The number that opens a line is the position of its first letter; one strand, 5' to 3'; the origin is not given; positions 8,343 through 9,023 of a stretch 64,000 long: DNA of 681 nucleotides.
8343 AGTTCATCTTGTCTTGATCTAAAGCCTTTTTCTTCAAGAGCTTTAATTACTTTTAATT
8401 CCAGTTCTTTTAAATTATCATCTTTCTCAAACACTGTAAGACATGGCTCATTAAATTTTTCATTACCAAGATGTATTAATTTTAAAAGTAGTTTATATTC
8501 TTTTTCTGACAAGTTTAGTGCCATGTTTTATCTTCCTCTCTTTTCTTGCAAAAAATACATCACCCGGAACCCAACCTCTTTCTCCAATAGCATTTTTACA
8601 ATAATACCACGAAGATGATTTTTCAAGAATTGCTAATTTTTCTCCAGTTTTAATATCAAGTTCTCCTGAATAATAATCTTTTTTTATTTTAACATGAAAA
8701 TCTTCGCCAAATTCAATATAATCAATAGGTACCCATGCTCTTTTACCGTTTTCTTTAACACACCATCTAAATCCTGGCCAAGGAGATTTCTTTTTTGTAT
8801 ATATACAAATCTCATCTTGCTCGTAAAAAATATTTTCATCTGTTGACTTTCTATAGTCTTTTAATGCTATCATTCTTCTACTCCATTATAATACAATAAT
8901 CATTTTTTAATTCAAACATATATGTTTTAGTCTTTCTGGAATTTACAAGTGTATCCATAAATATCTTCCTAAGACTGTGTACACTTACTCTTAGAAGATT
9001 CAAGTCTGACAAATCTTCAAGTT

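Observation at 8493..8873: Small cytoplasmic tandem-SH3 protein embedded between the STAND and SIR2 genes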

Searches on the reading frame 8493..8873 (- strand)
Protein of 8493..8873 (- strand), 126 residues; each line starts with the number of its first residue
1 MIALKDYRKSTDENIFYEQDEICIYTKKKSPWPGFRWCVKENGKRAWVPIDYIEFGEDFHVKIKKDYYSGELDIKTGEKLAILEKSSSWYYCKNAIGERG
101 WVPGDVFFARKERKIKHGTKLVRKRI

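Call 4: search_protein_families(library=pfam, proteins=[window:8493-8873:-], max_evalue=1)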
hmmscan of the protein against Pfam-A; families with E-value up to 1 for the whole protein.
window:8493-8873:- (126 aa): 4 families
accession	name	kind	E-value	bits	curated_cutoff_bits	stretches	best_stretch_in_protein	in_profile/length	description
PF07653.23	SH3_2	-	2.8e-11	43.4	21.8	2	1-54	2-53/55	Variant SH3 domain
PF00018.34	SH3_1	-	1.5e-09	37.8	22.9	1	69-103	11-47/48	SH3 domain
PF08239.17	SH3_3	-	0.00016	22.2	27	1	74-105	19-51/54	Bacterial SH3 domain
PF14603.12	hSH3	-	0.065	14.2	25.7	1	66-105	27-67/90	Helically-extended SH3 domain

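Call 5: search_protein_families(library=padloc, proteins=[window:8493-8873:-], max_evalue=1)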
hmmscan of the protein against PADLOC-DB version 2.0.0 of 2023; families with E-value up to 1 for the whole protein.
window:8493-8873:- (126 aa): 0 families

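Call 6: find_homologous_proteins(query=window:8493-8873:-, max_evalue=0.001)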
Query window:8493-8873:- (126 aa): 2 proteins with E <= 0.001 among 5 candidates.
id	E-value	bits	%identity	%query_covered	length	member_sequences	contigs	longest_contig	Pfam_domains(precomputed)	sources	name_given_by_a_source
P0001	5.7e-82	290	100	100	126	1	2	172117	PF00018.35,PF07653.24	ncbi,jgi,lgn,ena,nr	ncbi:MAG: SH3 domain-containing protein [Candidatus Muirbacterium halophilum]|nr:SH3 domain-containi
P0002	1.4e-64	234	79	100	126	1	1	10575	PF00018.35,PF07653.24,PF08239.18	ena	-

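Call 7: find_encoding_contigs(protein=window:8493-8873:-, flank=10000, max_places=10)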
Protein window:8493-8873:- (126 aa): 4 contigs read that carry it; 4 places shown.
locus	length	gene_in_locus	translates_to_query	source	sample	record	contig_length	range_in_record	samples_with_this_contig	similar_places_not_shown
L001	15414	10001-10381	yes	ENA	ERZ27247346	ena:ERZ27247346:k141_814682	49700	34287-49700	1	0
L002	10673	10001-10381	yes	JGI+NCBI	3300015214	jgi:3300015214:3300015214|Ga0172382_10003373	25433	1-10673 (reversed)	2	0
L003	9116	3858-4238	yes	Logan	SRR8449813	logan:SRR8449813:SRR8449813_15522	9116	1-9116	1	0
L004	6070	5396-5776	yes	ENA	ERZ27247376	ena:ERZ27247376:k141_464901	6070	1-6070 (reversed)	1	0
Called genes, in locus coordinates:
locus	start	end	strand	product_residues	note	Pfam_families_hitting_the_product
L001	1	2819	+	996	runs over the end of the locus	PF23952:LRR_EndoS (faint), PF12799:LRR_4, PF13855:LRR_8 (weak), PF12799:LRR_4 (weak)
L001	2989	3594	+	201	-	PF00497:SBP_bac_3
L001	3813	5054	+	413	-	PF13426:PAS_9 (faint), PF00512:HisKA (faint), PF02518:HATPase_c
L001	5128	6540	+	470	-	PF00082:Peptidase_S8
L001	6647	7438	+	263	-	PF00459:Inositol_P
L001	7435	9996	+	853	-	PF00931:NB-ARC (weak), PF13173:AAA_14 (weak), PF25201:nSTAND6 (weak)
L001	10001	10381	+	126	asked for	PF07653:SH3_2 (faint), PF00018:SH3_1 (weak)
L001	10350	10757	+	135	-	-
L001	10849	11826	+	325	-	PF13289:SIR2_2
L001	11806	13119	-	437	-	PF00512:HisKA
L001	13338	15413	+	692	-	?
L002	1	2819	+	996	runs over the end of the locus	PF23952:LRR_EndoS (faint), PF12799:LRR_4, PF13855:LRR_8 (weak), PF12799:LRR_4 (weak)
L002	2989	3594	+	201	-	PF00497:SBP_bac_3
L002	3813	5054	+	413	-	PF13426:PAS_9 (faint), PF00512:HisKA (faint), PF02518:HATPase_c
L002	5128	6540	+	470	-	PF00082:Peptidase_S8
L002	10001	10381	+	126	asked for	PF07653:SH3_2 (faint), PF00018:SH3_1 (weak)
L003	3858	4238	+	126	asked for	PF07653:SH3_2 (faint), PF00018:SH3_1 (weak)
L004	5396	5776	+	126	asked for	PF07653:SH3_2 (faint), PF00018:SH3_1 (weak)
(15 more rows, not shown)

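Call 8: find_encoding_contigs(protein=P0002, flank=10000, max_places=10)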
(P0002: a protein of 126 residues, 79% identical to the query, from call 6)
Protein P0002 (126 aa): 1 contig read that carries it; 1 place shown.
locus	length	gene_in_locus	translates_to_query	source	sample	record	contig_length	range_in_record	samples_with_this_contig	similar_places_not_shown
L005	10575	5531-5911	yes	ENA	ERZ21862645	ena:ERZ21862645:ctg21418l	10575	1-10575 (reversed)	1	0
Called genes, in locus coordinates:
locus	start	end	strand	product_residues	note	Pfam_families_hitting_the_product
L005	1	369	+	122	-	?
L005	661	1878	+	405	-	PF00082:Peptidase_S8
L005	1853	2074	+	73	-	-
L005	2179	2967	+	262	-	PF00459:Inositol_P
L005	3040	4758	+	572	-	-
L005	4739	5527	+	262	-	PF00486:Trans_reg_C (weak)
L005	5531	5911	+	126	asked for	PF07653:SH3_2 (faint), PF08239:SH3_3 (faint), PF00018:SH3_1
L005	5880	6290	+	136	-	-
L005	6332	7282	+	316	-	PF13289:SIR2_2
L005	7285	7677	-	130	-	-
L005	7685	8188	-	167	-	PF00512:HisKA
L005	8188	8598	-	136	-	-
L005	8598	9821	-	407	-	PF00512:HisKA (weak)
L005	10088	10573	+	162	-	?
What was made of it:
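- The two small genes lie exactly between the STAND and SIR2 genes, and the order is conserved in L005 (call 8).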

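Call 10: search_solved_structures(query=window:8493-8873:-, max_evalue=1, show_alignments=3)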
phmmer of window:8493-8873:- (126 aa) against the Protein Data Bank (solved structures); distinct sequences matched with E-value up to 1: 93 (the best 60 are shown).
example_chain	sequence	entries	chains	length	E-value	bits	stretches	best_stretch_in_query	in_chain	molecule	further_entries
2jw4_A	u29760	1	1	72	2.3e-05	27.5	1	58-110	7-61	Cytoplasmic protein NCK1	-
2js2_A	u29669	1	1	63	2.5e-05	27.4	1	58-106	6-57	Cytoplasmic protein NCK1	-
2b86_A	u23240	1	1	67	3.1e-05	27.1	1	69-117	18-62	Cytoplasmic protein NCK2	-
5qu2_A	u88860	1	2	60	3.2e-05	27.1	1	57-106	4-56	Cytoplasmic protein NCK1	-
5qu4_A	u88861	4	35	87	3.3e-05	27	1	55-106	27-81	Cytoplasmic protein NCK1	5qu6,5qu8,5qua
5qu5_A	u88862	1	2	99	4e-05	26.8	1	56-106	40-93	Cytoplasmic protein NCK1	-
5qu1_A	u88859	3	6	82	4.7e-05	26.5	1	55-105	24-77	Cytoplasmic protein NCK1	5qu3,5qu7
2jxb_A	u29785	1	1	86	0.00015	24.9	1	56-105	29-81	T-cell surface glycoprotein CD3 epsilon chain, Cytoplasmic protein NCK2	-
2drm_A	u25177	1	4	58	0.0002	24.5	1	3-54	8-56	Acanthamoeba Myosin IB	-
2drk_A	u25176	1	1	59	0.00021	24.4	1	3-54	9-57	Myosin heavy chain IB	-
1wxt_A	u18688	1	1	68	0.00033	23.8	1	70-107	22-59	Hypothetical protein FLJ21522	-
7yxw_A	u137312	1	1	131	0.00056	23.1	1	69-105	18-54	Neutrophil cytosol factor 1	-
1jeg_A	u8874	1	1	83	0.0021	21.2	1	76-121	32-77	TYROSINE-PROTEIN KINASE CSK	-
2ega_A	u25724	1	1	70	0.0022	21.1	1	65-109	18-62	SH3 and PX domain-containing protein 2A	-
1ov3_A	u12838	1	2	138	0.0029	20.8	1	69-105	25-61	Neutrophil cytosol factor 1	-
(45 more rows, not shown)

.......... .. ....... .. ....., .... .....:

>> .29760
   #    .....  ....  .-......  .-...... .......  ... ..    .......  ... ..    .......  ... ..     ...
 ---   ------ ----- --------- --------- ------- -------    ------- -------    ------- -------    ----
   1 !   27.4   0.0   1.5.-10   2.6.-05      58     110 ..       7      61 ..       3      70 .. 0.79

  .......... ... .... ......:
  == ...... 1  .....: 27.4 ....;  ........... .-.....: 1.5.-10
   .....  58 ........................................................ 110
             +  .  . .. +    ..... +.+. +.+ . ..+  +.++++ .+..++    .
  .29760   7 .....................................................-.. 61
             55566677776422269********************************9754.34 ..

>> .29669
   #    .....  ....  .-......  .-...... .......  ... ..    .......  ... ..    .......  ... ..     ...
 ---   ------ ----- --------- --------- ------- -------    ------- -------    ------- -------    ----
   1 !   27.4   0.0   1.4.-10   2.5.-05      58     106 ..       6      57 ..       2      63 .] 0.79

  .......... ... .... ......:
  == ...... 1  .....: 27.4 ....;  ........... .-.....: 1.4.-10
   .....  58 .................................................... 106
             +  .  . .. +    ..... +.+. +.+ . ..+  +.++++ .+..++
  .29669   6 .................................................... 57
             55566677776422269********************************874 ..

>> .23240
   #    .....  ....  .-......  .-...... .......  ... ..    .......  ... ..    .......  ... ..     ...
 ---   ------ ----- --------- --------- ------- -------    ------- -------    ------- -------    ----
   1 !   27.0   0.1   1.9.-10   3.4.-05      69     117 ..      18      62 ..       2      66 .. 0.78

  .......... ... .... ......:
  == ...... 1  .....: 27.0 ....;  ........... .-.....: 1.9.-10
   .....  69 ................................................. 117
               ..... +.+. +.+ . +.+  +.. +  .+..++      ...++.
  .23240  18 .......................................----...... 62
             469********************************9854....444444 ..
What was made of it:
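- Closest known: Classical eukaryotic SH3 domains. Different: The RT loop of domain 2 is 3 residues shorter than in Nck1 (call 10).
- Checked: The best PDB sequence hits are Nck1/Nck2 and myosin-I SH3 domains (call 10).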

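Call 11: search_protein_families(library=ncbifam, proteins=[window:8493-8873:-], max_evalue=1)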
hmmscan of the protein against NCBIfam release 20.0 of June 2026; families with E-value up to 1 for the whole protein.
window:8493-8873:- (126 aa): 1 family
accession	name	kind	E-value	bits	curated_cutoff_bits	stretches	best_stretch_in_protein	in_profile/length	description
TIGR04211.1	SH3_and_anchor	equivalog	0.006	16.2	65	1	74-104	24-55/198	TIGR04211 family SH3 domain-containing protein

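Call 26: search_protein_representatives(protein=window:8493-8873:-)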
Query: 126 residues. Proteins with E-value up to 0.001 (for the whole library): 748; up to 1e-10: 86; up to 1e-30: 1. The best 150 are listed.
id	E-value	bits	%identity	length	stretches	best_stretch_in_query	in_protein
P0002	4.3e-65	233.9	79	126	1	1-126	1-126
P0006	1.5e-20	89.7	31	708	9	66-111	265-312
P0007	2.2e-18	82.7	34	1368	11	74-107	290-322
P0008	6.0e-18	81.3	36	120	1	3-105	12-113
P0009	5.5e-17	78.2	45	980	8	74-105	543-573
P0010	1.3e-16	77.0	35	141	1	5-107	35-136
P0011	1.6e-15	73.5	42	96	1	27-104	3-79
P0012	1.9e-15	73.2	39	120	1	4-103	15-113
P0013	2.2e-15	73.0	45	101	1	21-105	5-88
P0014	5.6e-15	71.7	34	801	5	70-111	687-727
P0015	2.9e-14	69.3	32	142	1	6-106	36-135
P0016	3.9e-14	69.0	34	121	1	3-103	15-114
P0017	5.4e-14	68.5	37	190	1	2-105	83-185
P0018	6.7e-14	68.2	28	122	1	3-104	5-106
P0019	8.9e-14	67.8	35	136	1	11-118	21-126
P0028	5.4e-13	65.2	34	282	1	22-105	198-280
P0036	2.8e-12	62.9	35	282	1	5-104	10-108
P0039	3.6e-12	62.6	29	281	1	4-105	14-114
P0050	5.7e-12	61.9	31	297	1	3-107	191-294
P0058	1.0e-11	61.1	35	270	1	5-113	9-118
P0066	1.9e-11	60.2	34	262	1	3-103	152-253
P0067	2.4e-11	59.9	32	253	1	2-103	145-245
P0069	2.9e-11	59.6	32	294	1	3-104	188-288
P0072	3.6e-11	59.3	34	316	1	17-105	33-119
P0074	4.2e-11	59.1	33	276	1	3-103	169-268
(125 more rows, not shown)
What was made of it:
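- Most of the top 150 are 110-125-aa proteins aligned end to end in a single stretch (call 26).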

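Call 30: search_protein_families(library=pfam, alignment_id=A2, max_evalue=0.01)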
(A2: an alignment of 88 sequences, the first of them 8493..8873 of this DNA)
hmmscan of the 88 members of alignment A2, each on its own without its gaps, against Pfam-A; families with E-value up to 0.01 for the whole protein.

A. member 1, window:8493-8873:- (126 aa): 3 families
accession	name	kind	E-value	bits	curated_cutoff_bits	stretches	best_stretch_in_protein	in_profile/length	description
PF07653.23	SH3_2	-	2.8e-11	43.4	21.8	2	1-54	2-53/55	Variant SH3 domain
PF00018.34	SH3_1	-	1.5e-09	37.8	22.9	1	69-103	11-47/48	SH3 domain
PF08239.17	SH3_3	-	0.00016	22.2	27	1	74-105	19-51/54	Bacterial SH3 domain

B. families by the number of members that match (of 88 scanned): 13 families
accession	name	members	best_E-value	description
PF07653.23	SH3_2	88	1.5e-21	Variant SH3 domain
PF00018.34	SH3_1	87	7.2e-14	SH3 domain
PF14604.12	SH3_9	75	3.2e-16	Variant SH3 domain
PF08239.17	SH3_3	65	3.6e-09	Bacterial SH3 domain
PF18348.7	SH3_16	45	1e-11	Bacterial dipeptidyl-peptidase Sh3 domain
PF06347.19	SH3_4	36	2.9e-08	Bacterial SH3 domain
PF14603.12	hSH3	27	2.4e-08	Helically-extended SH3 domain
PF17902.7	SH3_10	4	0.00025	SH3 domain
PF23587.1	SH3_KALRN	3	3.3e-06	Kalirin, SH3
PF13457.12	GW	3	0.00032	GW (Gly-Tryp) dipeptide domain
PF22472.1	Ago_N_2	1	0.0035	Argonaute, N-terminal domain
PF23795.1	SH3_YKFC_2nd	1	0.0079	YKFC SH3b2 domain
PF25484.1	DUF7907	1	0.0085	Domain of unknown function (DUF7907)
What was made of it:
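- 88 of 88 sampled members hit SH3_2 (call 30).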

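Call 31: find_homologous_proteins(query=A2, max_evalue=0.001)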
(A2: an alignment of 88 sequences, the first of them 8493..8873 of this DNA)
Query A2 (88 sequences) (126 aa, profile of the alignment): 129 proteins with E <= 0.001 among 843 candidates; the best 120 are listed.
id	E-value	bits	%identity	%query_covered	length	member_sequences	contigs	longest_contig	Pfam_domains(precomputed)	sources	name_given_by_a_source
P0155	1.5e-42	162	29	81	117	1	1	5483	PF14604.13,PF14603.13,PF00018.35,PF07653.24,PF18348.8,PF08239.18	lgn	-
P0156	2.1e-39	152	30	81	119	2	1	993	PF14604.13,PF00018.35,PF07653.24,PF08239.18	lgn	-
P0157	7.1e-39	150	38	64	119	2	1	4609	PF14604.13,PF00018.35,PF07653.24,PF18348.8,PF08239.18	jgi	jgi:uncharacterized protein YgiM (DUF1202 family)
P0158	1.9e-38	149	38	67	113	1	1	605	PF14604.13,PF00018.35,PF07653.24,PF18348.8,PF08239.18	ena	-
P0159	2.7e-37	145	32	82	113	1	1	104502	PF14604.13,PF00018.35,PF07653.24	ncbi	ncbi:MAG: SH3 domain-containing protein [Pseudomonadota bacterium]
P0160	2.9e-37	145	33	81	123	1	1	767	PF14604.13,PF00018.35,PF07653.24,PF08239.18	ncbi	-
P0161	3.4e-37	144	35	63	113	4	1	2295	PF14604.13,PF00018.35,PF07653.24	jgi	jgi:uncharacterized protein YgiM (DUF1202 family)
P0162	2.9e-36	141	32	62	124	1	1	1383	PF14604.13,PF00018.35,PF07653.24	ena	-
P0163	6.4e-36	140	32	79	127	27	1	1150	PF14604.13,PF00018.35,PF07653.24,PF08239.18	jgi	jgi:hypothetical protein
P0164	6.8e-36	140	33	61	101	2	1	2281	PF14604.13,PF00018.35,PF07653.24,PF08239.18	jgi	-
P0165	1.0e-35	140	35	70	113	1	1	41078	PF14604.13,PF00018.35,PF07653.24,PF18348.8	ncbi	ncbi:MAG: SH3 domain-containing protein [Candidatus Eisenbacteria bacterium]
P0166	1.0e-35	140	32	77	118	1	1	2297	PF14604.13,PF00018.35,PF07653.24,PF08239.18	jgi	jgi:uncharacterized protein YgiM (DUF1202 family)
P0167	1.3e-35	139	29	84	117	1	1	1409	PF14604.13,PF07653.24,PF18348.8,PF08239.18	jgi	jgi:hypothetical protein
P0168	1.4e-35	139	30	83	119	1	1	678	PF14604.13,PF00018.35,PF07653.24,PF08239.18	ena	-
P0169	2.9e-35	138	25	80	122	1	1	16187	PF14604.13,PF00018.35,PF07653.24,PF18348.8,PF08239.18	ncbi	-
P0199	9.1e-31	124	25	83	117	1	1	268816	PF14604.13,PF00018.35,PF07653.24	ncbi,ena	-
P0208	8.6e-30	121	32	57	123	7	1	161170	PF14604.13,PF00018.35,PF07653.24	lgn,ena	-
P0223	3.5e-29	119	39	56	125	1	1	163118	PF14604.13,PF00018.35,PF07653.24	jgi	jgi:hypothetical protein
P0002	5.0e-29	118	79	100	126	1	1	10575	PF00018.35,PF07653.24,PF08239.18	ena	-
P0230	9.8e-29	117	33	60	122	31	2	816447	PF14603.13,PF07653.24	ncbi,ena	-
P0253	2.7e-27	113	27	75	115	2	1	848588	PF14603.13,PF07653.24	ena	-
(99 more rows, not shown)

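Call 34: find_encoding_contigs(protein=P0159, flank=6000, max_places=3)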
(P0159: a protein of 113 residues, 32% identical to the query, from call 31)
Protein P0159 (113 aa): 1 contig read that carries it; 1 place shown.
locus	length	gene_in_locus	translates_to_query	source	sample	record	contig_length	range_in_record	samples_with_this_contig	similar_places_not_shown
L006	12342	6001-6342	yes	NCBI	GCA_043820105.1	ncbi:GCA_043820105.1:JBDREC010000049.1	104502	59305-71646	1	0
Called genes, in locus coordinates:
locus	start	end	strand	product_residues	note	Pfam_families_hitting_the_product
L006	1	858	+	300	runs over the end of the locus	PF00288:GHMP_kinases_N, PF08544:GHMP_kinases_C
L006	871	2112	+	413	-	-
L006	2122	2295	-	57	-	PF12797:Fer4_2 (weak), PF13237:Fer4_10, PF00037:Fer4, PF12837:Fer4_6 (weak), PF14697:Fer4_21, PF12838:Fer4_7, PF13187:Fer4_9, PF00037:Fer4, +7 more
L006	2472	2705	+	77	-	PF13459:Fer4_15, PF13370:Fer4_13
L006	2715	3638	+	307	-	PF07992:Pyr_redox_2, PF13738:Pyr_redox_3, PF00070:Pyr_redox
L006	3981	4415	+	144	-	-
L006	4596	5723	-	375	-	PF02661:Fic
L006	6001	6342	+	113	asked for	PF07653:SH3_2, PF00018:SH3_1 (weak), PF14604:SH3_9 (weak)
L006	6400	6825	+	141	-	PF00903:Glyoxalase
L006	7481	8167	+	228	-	PF12281:NTP_transf_8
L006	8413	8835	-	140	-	PF00583:Acetyltransf_1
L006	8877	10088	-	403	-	PF01609:DDE_Tnp_1, PF13701:DDE_Tnp_1_4 (weak)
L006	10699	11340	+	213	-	PF02732:ERCC4, PF12826:HHH_2, PF14520:HHH_5, PF01367:5_3_exonuc (faint), PF00633:HHH (weak)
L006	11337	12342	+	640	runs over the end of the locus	PF00270:DEAD, PF04851:ResIII, PF00271:Helicase_C, PF16124:RecQ_Zn_bind (weak)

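Call 35: find_encoding_contigs(protein=P0165, flank=6000, max_places=3)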
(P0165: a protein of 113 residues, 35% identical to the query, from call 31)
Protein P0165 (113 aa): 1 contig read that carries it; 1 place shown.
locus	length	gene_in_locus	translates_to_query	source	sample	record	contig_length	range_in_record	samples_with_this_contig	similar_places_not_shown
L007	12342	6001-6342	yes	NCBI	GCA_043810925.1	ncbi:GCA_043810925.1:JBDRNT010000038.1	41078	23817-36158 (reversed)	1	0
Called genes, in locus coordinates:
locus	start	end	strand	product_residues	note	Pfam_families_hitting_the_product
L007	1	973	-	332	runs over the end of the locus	PF13860:FlgD_ig (weak)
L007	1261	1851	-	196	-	PF01596:Methyltransf_3, PF13578:Methyltransf_24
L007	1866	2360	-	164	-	PF08327:AHSA1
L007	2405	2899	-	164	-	PF02915:Rubrerythrin, PF21349:RUBY_RBDX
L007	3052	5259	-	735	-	PF00266:Aminotran_5, PF01041:DegT_DnrJ_EryC1, PF01212:Beta_elim_lyase (weak), PF00586:AIRS, PF02769:AIRS_C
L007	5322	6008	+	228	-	PF14512:TM1586_NiRdase (faint), PF00881:Nitroreductase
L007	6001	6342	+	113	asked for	PF00018:SH3_1 (faint), PF07653:SH3_2, PF14604:SH3_9 (faint), PF18348:SH3_16 (faint), PF07653:SH3_2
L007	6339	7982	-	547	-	PF03577:Peptidase_C69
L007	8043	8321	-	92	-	PF13239:2TM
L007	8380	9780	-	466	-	PF00128:Alpha-amylase, PF14701:hDGE_amylase (weak), PF00128:Alpha-amylase, PF16657:Malt_amylase_C (weak), PF23915:SusG_C (weak)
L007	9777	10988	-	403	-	PF00202:Aminotran_3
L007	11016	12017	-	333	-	PF07719:TPR_2 (faint), PF13174:TPR_6 (faint), PF13176:TPR_7 (faint), PF13181:TPR_8 (faint), PF13428:TPR_14 (faint), PF13432:TPR_16 (weak), PF21033:RMD1-3 (faint), PF13424:TPR_12 (weak), +9 more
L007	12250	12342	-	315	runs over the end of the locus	PF00561:Abhydrolase_1, PF12146:Hydrolase_4, PF12697:Abhydrolase_6, PF08386:Abhydrolase_4 (weak)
